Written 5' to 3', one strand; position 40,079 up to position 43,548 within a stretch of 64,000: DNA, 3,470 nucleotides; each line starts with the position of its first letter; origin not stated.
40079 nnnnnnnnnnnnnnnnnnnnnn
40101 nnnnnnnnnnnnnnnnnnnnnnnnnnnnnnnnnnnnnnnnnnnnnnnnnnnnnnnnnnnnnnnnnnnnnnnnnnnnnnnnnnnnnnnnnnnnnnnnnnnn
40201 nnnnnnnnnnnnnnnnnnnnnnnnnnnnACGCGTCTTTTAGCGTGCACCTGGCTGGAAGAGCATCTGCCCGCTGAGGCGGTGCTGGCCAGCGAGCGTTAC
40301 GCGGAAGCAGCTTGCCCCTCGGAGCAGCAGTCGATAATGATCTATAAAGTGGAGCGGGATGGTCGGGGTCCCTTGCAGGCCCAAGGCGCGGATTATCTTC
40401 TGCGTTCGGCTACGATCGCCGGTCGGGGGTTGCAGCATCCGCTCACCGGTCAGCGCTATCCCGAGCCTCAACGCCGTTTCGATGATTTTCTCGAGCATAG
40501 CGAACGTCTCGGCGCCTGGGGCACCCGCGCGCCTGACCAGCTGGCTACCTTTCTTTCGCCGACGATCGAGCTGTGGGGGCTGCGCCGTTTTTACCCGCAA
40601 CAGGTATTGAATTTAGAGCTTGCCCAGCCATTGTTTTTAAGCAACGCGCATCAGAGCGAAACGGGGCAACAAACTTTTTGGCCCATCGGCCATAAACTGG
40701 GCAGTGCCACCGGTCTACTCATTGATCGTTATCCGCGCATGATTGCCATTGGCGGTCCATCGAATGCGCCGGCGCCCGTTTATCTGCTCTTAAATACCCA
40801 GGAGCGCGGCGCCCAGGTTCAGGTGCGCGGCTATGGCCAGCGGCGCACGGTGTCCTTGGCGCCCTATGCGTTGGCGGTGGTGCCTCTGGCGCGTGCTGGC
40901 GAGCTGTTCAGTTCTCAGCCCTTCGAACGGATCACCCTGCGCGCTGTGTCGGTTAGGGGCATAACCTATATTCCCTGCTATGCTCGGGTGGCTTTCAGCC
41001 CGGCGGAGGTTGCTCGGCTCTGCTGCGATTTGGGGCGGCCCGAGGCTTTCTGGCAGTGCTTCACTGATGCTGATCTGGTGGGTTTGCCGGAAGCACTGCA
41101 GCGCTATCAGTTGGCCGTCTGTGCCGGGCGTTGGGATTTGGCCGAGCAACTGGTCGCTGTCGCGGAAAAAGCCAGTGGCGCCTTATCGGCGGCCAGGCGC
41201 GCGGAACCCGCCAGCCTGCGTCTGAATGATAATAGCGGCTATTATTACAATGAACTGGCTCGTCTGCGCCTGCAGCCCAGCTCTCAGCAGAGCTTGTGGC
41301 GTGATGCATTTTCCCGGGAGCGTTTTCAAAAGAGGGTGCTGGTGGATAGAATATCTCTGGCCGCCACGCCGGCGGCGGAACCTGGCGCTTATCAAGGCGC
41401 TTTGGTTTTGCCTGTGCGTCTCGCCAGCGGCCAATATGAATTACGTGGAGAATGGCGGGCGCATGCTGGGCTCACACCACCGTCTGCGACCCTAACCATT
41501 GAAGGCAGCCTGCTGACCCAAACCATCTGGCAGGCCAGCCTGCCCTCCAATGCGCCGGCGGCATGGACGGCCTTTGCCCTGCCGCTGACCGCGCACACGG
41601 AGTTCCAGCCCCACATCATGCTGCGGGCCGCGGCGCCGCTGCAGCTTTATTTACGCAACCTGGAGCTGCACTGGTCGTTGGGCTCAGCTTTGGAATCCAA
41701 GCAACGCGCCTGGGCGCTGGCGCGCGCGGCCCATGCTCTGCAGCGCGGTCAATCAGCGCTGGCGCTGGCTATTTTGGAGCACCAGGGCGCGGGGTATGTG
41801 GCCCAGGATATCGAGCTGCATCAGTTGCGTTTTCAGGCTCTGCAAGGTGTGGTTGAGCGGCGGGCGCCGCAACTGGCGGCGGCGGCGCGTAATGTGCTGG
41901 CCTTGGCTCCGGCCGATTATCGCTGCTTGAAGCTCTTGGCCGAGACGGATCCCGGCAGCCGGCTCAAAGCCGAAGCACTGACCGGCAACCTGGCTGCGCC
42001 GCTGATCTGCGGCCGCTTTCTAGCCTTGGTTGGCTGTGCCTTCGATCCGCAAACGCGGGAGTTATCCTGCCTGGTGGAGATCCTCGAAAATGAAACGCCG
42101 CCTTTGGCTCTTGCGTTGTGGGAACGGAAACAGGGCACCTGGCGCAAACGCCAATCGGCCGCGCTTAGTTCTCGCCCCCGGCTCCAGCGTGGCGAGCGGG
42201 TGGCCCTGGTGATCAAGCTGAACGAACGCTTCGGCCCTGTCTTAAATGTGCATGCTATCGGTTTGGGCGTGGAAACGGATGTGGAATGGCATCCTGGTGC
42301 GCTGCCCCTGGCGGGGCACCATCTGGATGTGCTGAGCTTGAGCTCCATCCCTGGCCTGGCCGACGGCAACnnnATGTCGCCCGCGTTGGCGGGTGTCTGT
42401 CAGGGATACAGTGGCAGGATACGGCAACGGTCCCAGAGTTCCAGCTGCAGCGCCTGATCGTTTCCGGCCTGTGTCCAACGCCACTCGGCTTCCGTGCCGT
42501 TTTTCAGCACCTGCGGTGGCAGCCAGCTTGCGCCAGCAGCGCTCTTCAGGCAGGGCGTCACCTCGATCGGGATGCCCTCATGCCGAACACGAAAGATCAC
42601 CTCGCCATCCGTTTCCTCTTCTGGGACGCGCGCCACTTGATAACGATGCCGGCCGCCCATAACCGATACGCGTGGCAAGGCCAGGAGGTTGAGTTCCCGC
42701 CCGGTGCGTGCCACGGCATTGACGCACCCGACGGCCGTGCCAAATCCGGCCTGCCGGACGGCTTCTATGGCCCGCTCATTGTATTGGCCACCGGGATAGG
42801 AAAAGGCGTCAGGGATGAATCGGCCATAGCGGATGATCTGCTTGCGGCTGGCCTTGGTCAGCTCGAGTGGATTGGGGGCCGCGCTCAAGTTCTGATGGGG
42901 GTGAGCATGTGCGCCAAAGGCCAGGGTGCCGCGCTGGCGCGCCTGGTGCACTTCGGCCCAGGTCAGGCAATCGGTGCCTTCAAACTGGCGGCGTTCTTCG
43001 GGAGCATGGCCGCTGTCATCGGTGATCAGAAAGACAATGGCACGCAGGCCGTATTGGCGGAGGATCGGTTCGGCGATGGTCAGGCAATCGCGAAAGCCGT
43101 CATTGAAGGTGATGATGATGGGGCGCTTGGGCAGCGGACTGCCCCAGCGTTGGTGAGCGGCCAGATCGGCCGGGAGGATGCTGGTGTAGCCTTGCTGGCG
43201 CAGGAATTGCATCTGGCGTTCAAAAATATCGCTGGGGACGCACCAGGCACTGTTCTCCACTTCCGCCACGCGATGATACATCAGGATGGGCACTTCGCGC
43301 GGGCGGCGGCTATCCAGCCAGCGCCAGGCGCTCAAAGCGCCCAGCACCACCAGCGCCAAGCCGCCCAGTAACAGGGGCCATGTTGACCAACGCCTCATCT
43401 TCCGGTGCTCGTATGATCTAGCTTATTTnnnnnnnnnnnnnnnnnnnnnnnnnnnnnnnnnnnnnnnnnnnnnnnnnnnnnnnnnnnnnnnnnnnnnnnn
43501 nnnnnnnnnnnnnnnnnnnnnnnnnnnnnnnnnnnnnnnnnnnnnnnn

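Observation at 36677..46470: Glycan-modification locus with two different radical SAM enzymes, a 1148-aa GT-C fusion and a CE4 deacetylase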

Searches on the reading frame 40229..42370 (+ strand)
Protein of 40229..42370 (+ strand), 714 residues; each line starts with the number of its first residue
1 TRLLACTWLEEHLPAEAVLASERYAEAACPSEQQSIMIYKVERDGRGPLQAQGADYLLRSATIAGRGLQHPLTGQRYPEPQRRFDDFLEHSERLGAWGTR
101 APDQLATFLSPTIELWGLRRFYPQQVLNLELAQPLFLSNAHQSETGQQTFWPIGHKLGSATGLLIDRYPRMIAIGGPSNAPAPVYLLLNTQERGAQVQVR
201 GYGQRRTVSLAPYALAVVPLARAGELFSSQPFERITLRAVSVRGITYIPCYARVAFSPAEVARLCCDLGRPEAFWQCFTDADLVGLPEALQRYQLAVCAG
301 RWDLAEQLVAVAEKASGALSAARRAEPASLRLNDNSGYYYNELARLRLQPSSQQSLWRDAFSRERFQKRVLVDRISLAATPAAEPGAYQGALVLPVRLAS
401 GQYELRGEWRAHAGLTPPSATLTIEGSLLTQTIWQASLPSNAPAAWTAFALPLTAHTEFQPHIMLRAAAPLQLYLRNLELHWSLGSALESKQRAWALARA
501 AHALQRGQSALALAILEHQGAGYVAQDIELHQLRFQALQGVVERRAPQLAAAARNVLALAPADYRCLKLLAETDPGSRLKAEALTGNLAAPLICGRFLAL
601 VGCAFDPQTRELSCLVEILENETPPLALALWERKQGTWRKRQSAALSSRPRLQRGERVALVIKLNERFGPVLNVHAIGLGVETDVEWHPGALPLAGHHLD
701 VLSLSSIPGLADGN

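Call 50: predict_structure(alignment_id=A2)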
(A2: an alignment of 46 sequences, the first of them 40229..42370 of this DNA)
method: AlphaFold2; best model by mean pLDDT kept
length: 714 residues; sequences in the alignment: 46
mean_pLDDT: 89.0   pTM: 0.91
mean pLDDT of the five models: 89.0, 87.9, 87.6, 87.0, 86.0
residues with pLDDT >= 90: 497; 70-90: 144; 50-70: 56; < 50: 17
segments of 3 or more residues with pLDDT < 50: 355-369
pLDDT, mean of each block of 10 residues (from residue 1): 92 94 93 87 95 96 88 93 97 93 68 95 94 91 71 93 92 86 91 95 93 96 67 92 86 96 96 97 95 97 98 96 96 95 93 49 46 82 71 92 92 66 72 70 76 89 87 91 96 96 98 92 77 97 94 96 98 97 96 93 95 97 95 94 93 96 94 94 91 85 90 54
secondary structure, 60 per line:
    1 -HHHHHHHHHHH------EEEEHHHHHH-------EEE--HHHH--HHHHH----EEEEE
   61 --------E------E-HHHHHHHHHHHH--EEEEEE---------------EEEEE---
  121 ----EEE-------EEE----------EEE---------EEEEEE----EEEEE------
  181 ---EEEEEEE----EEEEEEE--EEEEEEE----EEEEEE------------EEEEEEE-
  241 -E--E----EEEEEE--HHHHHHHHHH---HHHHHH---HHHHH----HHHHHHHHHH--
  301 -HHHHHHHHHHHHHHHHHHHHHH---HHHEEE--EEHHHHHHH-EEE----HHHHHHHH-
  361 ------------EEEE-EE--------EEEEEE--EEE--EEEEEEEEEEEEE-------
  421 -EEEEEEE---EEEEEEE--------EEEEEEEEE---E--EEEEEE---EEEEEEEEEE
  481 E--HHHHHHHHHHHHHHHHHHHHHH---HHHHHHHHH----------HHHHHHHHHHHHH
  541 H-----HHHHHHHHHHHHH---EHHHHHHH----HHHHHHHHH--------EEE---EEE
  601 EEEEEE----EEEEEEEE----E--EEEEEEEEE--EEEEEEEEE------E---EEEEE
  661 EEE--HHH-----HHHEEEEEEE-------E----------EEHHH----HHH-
elements in order (helices of 4 or more, strands of 3 or more residues): H2-12 E19-22 H23-28 E36-38 H41-44 H47-51 E56-60 H78-89 E92-97 E113-117 E125-127 E135-137 E148-150 E160-165 E170-174 E184-190 E195-201 E204-210 E215-220 E233-239 E250-255 H258-267 H271-276 H280-284 H289-298 H302-323 E330-332 H337-343 E345-347 H352-359 E373-376 E388-393 E396-398 E401-413 E422-428 E432-438 E447-455 E462-467 E471-481 H484-505 H509-517 H528-541 H547-559 H564-570 H575-583 E592-594 E598-606 E611-618 E626-634 E637-645 E656-663 E677-683

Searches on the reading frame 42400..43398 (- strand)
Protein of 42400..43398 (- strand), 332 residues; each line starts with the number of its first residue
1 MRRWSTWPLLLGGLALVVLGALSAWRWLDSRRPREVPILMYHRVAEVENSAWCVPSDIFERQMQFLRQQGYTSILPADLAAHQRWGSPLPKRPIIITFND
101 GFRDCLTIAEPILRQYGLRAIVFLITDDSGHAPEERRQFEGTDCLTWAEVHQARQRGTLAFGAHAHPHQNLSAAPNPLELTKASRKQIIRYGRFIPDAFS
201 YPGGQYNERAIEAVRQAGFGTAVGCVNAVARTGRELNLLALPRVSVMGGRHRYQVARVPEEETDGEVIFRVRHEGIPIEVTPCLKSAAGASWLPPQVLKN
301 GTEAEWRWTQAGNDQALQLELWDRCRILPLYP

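Call 3: search_protein_families(library=pfam, proteins=[window:42400-43398:-], max_evalue=0.01)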
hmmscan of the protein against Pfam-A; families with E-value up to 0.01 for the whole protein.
window:42400-43398:- (332 aa): 1 family
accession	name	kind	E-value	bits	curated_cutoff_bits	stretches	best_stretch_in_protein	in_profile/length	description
PF01522.26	Polysacc_deac_1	-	3.2e-14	53.4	23.1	1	88-219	3-121/124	Polysaccharide deacetylase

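Call 4: search_protein_families(library=ncbifam, proteins=[window:42400-43398:-], max_evalue=0.01)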
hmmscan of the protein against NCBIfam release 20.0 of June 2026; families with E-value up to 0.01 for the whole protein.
window:42400-43398:- (332 aa): 4 families
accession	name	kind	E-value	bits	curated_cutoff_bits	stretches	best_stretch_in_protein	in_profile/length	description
TIGR03938.2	deacetyl_PgaB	equivalog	8.3e-18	64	321.9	1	37-175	4-153/621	poly-beta-1,6-N-acetyl-D-glucosamine N-deacetylase PgaB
NF011177.0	PRK14582.1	equivalog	9.5e-11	40.7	923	1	40-176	53-197/671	poly-beta-1,6-N-acetyl-D-glucosamine N-deacetylase PgaB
TIGR03933.1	PIA_icaB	equivalog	1.1e-09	38.2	248.35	1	50-222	31-207/245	intercellular adhesin biosynthesis polysaccharide N-deacetylase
NF011176.0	PRK14581.1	equivalog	7.9e-08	30.9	1091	1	39-169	52-189/673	poly-beta-1,6-N-acetyl-D-glucosamine N-deacetylase PgaB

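Call 38: search_solved_structures(query=window:42400-43398:-, max_evalue=0.001, show_alignments=3)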
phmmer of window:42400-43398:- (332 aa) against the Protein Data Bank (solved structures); distinct sequences matched with E-value up to 0.001: 9.
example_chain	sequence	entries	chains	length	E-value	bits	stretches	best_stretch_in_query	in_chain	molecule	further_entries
6dq3_A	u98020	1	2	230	1.4e-13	53.8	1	32-247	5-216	Polysaccharide deacetylase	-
5bu6_A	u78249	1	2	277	2.2e-10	43.3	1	63-198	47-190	BpsB (PgaB), Poly-beta-1,6-N-acetyl-D-glucosamine N-deacetylase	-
3vus_A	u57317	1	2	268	1.3e-08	37.5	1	52-123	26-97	Poly-beta-1,6-N-acetyl-D-glucosamine N-deacetylase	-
4wcj_A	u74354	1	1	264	4.7e-08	35.6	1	37-179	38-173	Polysaccharide deacetylase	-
6go1_A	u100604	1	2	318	6.3e-08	35.2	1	34-216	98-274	Polysaccharide deacetylase-like protein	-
4f9d_A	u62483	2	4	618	1.2e-07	34.3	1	52-121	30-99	Poly-beta-1,6-N-acetyl-D-glucosamine N-deacetylase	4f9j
4u10_A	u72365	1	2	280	3.2e-07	32.9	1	55-176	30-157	Poly-beta-1,6-N-acetyl-D-glucosamine N-deacetylase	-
4hd5_A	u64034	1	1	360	4.2e-06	29.2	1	34-222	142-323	Polysaccharide deacetylase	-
4v33_A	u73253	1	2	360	5.3e-06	28.9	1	34-214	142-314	POLYSACCHARIDE DEACETYLASE-LIKE PROTEIN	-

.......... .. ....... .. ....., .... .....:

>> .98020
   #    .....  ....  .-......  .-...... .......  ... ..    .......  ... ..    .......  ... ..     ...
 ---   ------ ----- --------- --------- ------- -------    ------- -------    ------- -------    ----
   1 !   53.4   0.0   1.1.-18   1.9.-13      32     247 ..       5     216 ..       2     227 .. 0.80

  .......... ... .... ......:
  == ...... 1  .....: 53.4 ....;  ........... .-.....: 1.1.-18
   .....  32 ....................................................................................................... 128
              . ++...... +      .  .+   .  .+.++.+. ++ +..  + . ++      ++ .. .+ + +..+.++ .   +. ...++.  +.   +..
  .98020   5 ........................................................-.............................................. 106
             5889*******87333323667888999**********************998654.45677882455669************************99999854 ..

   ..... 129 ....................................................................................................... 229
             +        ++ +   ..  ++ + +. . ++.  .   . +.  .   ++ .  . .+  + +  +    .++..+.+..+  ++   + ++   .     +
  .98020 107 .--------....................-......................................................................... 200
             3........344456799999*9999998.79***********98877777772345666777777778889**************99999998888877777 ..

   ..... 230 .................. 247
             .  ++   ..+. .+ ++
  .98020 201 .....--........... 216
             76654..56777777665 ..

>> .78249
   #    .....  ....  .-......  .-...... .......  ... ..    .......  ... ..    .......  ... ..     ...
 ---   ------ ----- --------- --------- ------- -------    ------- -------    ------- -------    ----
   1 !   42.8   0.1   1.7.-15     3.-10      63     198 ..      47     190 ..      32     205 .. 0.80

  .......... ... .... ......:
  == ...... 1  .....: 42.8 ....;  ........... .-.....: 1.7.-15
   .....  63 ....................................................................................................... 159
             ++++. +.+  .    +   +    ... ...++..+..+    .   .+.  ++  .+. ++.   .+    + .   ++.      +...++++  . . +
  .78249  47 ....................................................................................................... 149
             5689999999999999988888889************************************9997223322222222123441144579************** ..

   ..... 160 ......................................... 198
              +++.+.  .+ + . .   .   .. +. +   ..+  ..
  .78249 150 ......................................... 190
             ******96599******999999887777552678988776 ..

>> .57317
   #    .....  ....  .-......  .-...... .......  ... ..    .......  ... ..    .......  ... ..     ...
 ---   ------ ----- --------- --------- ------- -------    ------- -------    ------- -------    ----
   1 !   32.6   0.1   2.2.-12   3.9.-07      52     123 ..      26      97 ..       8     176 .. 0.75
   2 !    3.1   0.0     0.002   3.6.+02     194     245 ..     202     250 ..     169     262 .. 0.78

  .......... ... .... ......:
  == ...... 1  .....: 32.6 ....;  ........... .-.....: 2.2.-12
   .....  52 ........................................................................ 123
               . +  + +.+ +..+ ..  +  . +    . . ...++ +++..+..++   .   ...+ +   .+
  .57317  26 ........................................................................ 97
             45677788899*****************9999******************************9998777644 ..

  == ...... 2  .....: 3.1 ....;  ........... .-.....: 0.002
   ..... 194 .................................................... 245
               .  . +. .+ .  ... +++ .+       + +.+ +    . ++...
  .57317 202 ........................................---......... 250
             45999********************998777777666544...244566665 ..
